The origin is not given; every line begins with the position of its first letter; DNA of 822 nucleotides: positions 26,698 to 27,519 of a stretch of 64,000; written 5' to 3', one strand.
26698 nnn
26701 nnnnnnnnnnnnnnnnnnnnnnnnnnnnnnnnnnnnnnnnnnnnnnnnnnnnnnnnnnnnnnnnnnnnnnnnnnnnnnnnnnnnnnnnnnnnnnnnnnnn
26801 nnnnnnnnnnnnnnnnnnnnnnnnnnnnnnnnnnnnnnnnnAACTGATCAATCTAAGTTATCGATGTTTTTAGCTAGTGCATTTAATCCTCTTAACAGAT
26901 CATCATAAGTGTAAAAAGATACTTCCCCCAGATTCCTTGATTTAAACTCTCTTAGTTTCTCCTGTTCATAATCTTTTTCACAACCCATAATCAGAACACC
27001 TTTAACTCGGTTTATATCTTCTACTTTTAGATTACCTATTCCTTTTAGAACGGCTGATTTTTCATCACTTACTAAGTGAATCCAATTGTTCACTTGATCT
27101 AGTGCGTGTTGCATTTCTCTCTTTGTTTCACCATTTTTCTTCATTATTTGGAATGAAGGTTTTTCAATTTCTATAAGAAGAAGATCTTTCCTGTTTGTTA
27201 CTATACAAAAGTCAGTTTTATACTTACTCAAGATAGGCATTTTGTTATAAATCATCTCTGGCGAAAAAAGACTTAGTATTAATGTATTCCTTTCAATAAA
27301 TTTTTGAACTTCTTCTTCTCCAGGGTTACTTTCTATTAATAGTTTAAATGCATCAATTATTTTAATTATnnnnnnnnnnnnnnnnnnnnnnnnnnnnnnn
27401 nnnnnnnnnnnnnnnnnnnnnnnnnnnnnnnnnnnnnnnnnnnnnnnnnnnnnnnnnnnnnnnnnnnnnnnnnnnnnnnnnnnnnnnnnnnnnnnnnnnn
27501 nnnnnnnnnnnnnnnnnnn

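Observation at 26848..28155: AT-rich inserted gene with a possible PD-(D/E)xK (Shedu/DUF4263-like) nuclease C-terminus between uppS and mutL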

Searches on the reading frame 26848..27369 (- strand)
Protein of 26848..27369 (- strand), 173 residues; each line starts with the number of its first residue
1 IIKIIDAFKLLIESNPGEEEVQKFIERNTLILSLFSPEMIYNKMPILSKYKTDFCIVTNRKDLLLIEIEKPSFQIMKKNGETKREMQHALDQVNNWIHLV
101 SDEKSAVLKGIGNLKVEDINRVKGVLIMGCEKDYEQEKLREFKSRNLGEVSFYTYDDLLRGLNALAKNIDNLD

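Call 75: find_homologous_proteins(query=window:26848-27369:-, max_evalue=0.001)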
Query window:26848-27369:- (173 aa): 2 proteins with E <= 0.001 among 81 candidates.
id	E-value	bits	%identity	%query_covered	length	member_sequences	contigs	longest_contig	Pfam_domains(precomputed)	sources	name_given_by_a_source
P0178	1.1e-55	206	58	97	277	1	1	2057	PF14082.13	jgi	-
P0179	1.8e-41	160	46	98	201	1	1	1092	PF14082.13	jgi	jgi:hypothetical protein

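Call 92: find_encoding_contigs(protein=P0178, flank=3000, max_places=2)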
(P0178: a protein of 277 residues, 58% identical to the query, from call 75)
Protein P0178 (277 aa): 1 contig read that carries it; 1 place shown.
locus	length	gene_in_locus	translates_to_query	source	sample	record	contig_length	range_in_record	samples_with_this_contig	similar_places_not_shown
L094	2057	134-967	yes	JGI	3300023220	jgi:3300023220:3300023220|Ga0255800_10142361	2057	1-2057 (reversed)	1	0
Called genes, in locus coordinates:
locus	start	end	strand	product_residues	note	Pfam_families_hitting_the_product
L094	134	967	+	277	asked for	PF14082:SduA_C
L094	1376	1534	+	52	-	-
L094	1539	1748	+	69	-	-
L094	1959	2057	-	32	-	?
